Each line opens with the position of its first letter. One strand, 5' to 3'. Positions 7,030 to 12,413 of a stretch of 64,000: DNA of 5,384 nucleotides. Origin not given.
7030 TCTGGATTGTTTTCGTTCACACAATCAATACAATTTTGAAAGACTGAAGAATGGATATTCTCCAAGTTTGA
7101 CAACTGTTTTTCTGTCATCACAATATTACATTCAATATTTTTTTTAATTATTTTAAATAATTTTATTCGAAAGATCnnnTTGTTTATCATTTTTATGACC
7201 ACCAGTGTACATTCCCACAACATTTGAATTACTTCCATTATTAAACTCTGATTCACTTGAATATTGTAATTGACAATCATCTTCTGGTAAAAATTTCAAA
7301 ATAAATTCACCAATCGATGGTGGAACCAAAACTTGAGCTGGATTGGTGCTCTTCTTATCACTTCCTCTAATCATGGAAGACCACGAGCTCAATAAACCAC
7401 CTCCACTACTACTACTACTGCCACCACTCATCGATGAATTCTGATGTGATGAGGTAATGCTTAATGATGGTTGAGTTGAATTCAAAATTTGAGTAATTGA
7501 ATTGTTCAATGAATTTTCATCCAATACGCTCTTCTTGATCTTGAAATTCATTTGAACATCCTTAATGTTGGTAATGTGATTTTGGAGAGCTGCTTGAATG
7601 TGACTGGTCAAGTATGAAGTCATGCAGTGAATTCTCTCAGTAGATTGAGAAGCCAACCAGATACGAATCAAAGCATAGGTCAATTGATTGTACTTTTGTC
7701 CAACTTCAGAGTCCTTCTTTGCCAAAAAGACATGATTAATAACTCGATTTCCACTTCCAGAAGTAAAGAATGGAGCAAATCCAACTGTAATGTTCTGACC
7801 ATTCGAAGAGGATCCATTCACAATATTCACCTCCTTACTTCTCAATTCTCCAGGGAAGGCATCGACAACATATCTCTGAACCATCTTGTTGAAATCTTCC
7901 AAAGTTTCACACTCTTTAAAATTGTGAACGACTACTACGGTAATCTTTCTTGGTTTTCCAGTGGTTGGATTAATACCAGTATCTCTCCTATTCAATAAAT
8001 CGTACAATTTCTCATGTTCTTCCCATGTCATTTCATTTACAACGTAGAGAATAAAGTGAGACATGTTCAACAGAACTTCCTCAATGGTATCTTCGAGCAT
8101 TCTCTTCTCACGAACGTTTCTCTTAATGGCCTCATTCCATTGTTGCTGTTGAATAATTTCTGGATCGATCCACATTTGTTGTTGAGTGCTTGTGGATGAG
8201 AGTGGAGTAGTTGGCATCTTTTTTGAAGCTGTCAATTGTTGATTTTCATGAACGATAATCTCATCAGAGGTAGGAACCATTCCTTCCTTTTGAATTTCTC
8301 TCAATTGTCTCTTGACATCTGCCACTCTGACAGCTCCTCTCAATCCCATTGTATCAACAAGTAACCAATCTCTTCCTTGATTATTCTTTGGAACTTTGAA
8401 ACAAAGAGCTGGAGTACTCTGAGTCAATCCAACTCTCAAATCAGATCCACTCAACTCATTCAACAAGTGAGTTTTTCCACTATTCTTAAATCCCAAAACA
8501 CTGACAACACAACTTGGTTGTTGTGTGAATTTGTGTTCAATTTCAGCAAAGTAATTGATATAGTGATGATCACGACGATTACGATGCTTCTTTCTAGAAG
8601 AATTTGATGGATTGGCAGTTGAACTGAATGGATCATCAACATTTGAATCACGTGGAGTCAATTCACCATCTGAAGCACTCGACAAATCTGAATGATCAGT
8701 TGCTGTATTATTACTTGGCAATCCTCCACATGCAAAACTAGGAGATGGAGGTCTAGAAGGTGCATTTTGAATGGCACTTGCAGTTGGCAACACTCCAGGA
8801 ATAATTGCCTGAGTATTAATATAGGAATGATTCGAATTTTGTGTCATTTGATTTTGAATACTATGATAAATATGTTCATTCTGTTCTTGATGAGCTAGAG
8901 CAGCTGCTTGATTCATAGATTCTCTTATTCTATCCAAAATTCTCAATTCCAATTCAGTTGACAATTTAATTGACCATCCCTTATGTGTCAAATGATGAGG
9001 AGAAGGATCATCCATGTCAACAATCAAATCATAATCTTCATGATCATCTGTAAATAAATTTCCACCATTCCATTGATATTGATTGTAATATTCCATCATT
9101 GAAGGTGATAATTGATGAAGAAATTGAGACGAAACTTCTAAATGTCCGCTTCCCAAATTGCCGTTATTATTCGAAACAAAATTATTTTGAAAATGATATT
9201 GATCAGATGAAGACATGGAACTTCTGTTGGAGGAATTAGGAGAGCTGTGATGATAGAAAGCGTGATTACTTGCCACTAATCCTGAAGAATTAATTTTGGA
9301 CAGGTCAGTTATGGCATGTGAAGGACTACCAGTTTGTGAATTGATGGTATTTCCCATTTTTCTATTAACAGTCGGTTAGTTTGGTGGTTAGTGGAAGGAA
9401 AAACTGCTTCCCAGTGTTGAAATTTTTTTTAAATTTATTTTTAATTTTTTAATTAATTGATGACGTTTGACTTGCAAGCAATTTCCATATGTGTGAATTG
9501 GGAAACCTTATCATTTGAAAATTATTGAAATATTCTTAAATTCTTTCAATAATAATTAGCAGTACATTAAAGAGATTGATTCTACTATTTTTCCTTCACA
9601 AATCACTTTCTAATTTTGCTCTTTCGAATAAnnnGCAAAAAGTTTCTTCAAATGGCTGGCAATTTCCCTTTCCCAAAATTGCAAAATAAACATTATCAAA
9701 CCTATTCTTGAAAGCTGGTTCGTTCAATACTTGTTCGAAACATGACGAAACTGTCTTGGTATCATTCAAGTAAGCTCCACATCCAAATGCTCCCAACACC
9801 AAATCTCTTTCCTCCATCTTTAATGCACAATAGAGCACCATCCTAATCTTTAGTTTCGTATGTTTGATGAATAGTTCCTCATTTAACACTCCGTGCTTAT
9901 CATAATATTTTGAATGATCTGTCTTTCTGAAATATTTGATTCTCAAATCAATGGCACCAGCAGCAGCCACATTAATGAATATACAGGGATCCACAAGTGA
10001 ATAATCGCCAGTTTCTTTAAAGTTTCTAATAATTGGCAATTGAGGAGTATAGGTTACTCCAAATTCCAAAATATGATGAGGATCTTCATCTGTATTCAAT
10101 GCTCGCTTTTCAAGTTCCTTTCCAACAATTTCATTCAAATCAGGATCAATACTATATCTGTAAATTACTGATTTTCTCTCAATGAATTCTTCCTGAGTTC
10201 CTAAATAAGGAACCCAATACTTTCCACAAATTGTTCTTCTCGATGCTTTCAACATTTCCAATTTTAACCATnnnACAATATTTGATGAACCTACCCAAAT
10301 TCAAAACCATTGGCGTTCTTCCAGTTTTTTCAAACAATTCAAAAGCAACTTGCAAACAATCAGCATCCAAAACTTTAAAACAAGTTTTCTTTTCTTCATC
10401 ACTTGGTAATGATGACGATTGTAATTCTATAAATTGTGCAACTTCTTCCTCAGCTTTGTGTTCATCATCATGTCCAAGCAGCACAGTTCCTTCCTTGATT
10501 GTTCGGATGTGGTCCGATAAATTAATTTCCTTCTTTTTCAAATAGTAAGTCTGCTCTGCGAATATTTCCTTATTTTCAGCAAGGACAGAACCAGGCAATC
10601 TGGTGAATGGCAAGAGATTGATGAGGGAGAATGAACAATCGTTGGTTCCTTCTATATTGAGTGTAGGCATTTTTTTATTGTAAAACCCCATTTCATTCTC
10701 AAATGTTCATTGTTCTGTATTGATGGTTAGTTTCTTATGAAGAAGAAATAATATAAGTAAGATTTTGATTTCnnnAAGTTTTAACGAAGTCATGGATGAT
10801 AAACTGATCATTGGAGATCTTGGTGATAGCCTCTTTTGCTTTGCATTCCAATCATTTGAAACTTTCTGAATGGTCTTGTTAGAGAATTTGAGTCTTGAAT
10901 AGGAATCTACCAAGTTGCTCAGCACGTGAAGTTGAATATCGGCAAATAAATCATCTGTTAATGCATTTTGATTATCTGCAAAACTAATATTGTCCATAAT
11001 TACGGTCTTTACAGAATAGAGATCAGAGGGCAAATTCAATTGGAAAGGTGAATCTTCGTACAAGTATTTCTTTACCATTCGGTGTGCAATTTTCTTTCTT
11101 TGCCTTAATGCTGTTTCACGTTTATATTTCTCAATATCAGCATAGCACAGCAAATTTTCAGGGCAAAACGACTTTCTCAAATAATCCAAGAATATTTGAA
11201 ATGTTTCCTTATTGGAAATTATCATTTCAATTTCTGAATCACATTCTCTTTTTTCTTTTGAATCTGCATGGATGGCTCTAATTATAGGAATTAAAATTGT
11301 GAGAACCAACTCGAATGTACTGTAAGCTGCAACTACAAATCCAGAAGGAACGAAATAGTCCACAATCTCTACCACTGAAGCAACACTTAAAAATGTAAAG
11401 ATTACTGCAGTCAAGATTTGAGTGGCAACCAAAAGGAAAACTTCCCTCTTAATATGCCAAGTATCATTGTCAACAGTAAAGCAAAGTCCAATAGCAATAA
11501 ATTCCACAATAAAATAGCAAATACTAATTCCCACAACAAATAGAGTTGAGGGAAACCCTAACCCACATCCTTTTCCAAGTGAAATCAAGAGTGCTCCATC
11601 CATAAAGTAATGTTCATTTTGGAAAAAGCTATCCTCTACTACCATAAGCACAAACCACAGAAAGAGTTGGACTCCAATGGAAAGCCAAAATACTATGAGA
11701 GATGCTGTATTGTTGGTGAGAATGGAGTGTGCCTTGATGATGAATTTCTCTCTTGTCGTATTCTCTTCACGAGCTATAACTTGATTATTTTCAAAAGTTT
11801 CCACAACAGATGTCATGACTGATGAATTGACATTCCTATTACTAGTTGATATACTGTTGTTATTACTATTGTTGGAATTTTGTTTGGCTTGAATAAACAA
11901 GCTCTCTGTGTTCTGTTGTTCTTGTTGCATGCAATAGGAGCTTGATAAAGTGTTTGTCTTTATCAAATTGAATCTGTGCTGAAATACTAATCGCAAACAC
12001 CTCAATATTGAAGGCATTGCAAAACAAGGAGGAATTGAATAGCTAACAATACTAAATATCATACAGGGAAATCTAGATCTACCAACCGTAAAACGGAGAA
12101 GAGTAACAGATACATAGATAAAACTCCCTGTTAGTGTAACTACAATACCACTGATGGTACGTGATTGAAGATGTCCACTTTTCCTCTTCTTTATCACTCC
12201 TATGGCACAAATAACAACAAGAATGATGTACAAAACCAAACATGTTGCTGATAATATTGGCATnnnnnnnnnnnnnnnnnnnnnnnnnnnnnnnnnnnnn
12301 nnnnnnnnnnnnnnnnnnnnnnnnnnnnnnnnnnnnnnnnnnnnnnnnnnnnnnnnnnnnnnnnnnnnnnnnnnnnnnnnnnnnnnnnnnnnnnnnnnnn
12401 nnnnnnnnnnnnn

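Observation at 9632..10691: Bacterial-type PARG (DUF2263 macro domain) gene whose catalytic motif is restored only after removing a 49-nt intron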

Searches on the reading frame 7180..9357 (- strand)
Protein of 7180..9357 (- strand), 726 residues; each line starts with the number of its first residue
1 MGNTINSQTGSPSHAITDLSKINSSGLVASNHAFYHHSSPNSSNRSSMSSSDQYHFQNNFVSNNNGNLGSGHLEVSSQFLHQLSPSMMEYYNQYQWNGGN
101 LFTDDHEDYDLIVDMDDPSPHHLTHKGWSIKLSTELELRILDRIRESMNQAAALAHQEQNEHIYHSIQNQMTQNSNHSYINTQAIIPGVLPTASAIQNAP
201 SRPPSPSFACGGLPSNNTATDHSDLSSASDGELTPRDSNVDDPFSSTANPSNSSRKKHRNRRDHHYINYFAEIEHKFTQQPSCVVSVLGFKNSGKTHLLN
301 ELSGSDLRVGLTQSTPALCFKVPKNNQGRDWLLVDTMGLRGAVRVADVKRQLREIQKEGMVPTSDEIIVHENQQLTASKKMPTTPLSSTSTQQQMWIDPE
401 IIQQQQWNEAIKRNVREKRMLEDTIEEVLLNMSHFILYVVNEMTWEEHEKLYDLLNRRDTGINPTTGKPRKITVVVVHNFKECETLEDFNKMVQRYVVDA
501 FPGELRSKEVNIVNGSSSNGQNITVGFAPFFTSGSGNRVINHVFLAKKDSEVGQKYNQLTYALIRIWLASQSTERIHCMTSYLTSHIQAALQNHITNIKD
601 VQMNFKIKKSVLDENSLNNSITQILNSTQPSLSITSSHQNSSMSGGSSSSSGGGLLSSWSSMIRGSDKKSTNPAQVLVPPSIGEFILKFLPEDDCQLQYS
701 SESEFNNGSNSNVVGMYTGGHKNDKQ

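Call 9: list_cluster_members(proteins=[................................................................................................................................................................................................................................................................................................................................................, window:7180-9357:-, window:10776-12263:-, window:10275-10691:-, window:9635-10261:-])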
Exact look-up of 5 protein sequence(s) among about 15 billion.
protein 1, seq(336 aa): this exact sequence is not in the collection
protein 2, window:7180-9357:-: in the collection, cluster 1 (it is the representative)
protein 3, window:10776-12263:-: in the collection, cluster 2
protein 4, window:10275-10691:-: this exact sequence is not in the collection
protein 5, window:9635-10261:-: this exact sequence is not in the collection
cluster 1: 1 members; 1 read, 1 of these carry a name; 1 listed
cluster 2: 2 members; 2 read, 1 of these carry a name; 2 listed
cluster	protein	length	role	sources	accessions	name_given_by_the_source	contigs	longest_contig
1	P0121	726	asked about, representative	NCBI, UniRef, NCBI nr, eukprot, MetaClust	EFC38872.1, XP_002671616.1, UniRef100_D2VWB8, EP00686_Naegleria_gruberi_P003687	predicted protein [Naegleria gruberi] | Predicted protein n=1 Tax=Naegleria gruberi TaxID=5762 RepID=D2VWB8_NAEGR | uncharacterized protein NAEGRDRAFT_73326 [Naegleria gruberi]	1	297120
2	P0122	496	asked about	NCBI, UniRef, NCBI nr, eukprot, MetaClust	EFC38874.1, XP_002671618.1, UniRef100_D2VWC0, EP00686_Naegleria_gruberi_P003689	predicted protein [Naegleria gruberi] | Predicted protein n=1 Tax=Naegleria gruberi TaxID=5762 RepID=D2VWC0_NAEGR | uncharacterized protein NAEGRDRAFT_73328 [Naegleria gruberi]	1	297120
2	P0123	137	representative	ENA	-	-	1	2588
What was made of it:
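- The flanking ORFs are exact N. gruberi proteins EFC38872 and EFC38874 (call 9).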

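Call 11: find_encoding_contigs(protein=window:7180-9357:-, flank=6000, max_places=3)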
Protein window:7180-9357:- (726 aa): no gene with exactly this product is on record in the collection.
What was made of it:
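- Tried and rejected: find_encoding_contigs had no record for the N. gruberi neighbour (call 11).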

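Call 58: search_protein_families(library=pfam, proteins=[window:7180-9357:-], max_evalue=0.01)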
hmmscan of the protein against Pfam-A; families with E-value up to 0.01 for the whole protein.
window:7180-9357:- (726 aa): 1 family
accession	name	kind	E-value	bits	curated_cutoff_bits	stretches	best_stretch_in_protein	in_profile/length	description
PF01926.29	MMR_HSR1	-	2.7e-06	27.9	21.9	1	285-357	2-75/113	50S ribosome-binding GTPase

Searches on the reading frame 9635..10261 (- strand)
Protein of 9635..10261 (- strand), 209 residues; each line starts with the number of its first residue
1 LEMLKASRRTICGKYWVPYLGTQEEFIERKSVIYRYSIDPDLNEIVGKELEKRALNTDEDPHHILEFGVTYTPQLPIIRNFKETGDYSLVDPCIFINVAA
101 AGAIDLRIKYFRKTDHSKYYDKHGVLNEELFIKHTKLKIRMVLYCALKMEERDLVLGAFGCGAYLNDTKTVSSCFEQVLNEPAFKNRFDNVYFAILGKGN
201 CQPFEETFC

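Call 40: list_cluster_members(proteins=[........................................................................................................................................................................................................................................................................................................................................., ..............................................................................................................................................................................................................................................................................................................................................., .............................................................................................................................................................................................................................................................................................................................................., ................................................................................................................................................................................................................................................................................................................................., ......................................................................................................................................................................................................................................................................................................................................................, window:9635-10255:-, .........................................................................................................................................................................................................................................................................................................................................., window:10275-10670:-])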
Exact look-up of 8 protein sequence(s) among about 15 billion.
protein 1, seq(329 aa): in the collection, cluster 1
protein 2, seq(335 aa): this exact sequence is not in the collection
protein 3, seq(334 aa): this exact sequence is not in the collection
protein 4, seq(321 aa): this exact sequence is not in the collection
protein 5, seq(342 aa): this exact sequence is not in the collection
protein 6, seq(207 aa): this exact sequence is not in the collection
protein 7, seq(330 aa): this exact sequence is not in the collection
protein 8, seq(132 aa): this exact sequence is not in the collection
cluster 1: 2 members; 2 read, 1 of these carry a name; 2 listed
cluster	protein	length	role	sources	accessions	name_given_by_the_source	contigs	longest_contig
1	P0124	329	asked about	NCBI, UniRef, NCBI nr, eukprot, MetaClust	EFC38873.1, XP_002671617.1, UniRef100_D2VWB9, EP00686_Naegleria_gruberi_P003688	predicted protein [Naegleria gruberi] | Predicted protein n=1 Tax=Naegleria gruberi TaxID=5762 RepID=D2VWB9_NAEGR | uncharacterized protein NAEGRDRAFT_73327 [Naegleria gruberi]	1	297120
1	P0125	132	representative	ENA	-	-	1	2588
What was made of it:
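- On Spliceosomal (U2-type GT-AG) intron: The exact protein is recorded only from the genome record (call 40).
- Checked: The public protein XP_002671617.1 uses exactly this splice (call 40).
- The Met8-start spliced product is an exact match to EFC38873.1 / XP_002671617.1 / D2VWB9 (call 40). The exact protein is recorded only from the genome, on 1 contig (call 40).
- Tried and rejected: That idea was rejected when the Met8-start model matched EFC38873.1 exactly (call 40). Seven alternative gene models were looked up and are not in the collection (call 40).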

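Call 57: search_protein_families(library=ncbifam, proteins=[window:9635-10261:-, P0124], max_evalue=0.01)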
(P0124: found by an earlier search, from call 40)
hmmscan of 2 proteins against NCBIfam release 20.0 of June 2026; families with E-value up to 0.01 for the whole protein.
window:9635-10261:- (209 aa): 1 family
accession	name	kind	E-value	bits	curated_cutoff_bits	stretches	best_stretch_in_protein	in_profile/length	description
TIGR02452.1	TIGR02452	hypoth_equivalog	1.1e-15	57.8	50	1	63-201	133-257/266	TIGR02452 family protein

P0124 (329 aa): 2 families
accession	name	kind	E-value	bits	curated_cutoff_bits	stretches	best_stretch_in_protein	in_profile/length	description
TIGR02452.1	TIGR02452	hypoth_equivalog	1.1e-20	74.3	50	1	29-321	2-257/266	TIGR02452 family protein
NF033585.1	blaTTU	exception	0.0039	16.9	525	1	13-114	39-137/243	TTU family subclass B1 metallo-beta-lactamase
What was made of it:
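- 9632..10245 (-): Exon 2, including the stop codon TAG at 9634-9632. Encodes the catalytic loop, the rest of the macrodomain and the C-terminus. ORF2 alone hits TIGR02452 positions 133-257 at 57.8 bits (call 57).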

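Call 58: search_protein_families(library=pfam, proteins=[window:9635-10261:-], max_evalue=0.01)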
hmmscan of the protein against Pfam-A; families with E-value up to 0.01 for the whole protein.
window:9635-10261:- (209 aa): 0 families

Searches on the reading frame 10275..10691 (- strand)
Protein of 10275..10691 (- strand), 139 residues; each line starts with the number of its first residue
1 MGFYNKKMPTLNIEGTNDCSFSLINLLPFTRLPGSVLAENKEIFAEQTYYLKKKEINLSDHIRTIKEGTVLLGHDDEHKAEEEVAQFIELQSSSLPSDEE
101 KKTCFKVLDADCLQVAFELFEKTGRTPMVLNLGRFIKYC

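Call 57: search_protein_families(library=ncbifam, proteins=[window:10275-10691:-, P0124], max_evalue=0.01)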
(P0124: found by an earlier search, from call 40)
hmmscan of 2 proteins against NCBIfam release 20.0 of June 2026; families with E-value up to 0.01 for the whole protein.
window:10275-10691:- (139 aa): 1 family
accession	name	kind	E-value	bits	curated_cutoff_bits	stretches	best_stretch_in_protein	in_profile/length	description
NF033585.1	blaTTU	exception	0.00049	19.8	525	1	19-122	38-138/243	TTU family subclass B1 metallo-beta-lactamase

P0124 (329 aa): 2 families
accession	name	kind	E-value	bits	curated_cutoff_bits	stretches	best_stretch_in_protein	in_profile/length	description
TIGR02452.1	TIGR02452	hypoth_equivalog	1.1e-20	74.3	50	1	29-321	2-257/266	TIGR02452 family protein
NF033585.1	blaTTU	exception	0.0039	16.9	525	1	13-114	39-137/243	TTU family subclass B1 metallo-beta-lactamase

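Call 58: search_protein_families(library=pfam, proteins=[window:10275-10691:-], max_evalue=0.01)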
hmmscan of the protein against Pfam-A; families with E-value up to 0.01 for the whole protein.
window:10275-10691:- (139 aa): 1 family
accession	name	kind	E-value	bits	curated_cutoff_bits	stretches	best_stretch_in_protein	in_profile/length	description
PF10021.15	PARG_cat_microb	-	4.3e-06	27.6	23.5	1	39-132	3-82/146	Microbial-type PARG, catalytic domain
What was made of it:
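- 10295..10670 (-): Exon 1 of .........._73327, from the annotated start Met (ATG 10670-10668) to the donor site. An in-frame upstream ATG at 10691 would add 7 residues (MGFYNKK). Encodes the N-terminal helical extension and the first strands of the macrodomain, ending ...PMVLNL plus the first base of the Ala codon. ORF1 alone hits PF10021 positions 3-82 at 27.6 bits (call 58).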

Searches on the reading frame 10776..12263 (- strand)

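Call 58: search_protein_families(library=pfam, proteins=[window:10776-12263:-], max_evalue=0.01)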
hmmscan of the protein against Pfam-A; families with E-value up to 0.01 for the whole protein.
window:10776-12263:- (496 aa): 1 family
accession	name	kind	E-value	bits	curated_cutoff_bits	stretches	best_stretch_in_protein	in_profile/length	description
PF00615.24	RGS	-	5e-11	43.4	23.9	1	346-454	3-104/117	Regulator of G protein signaling domain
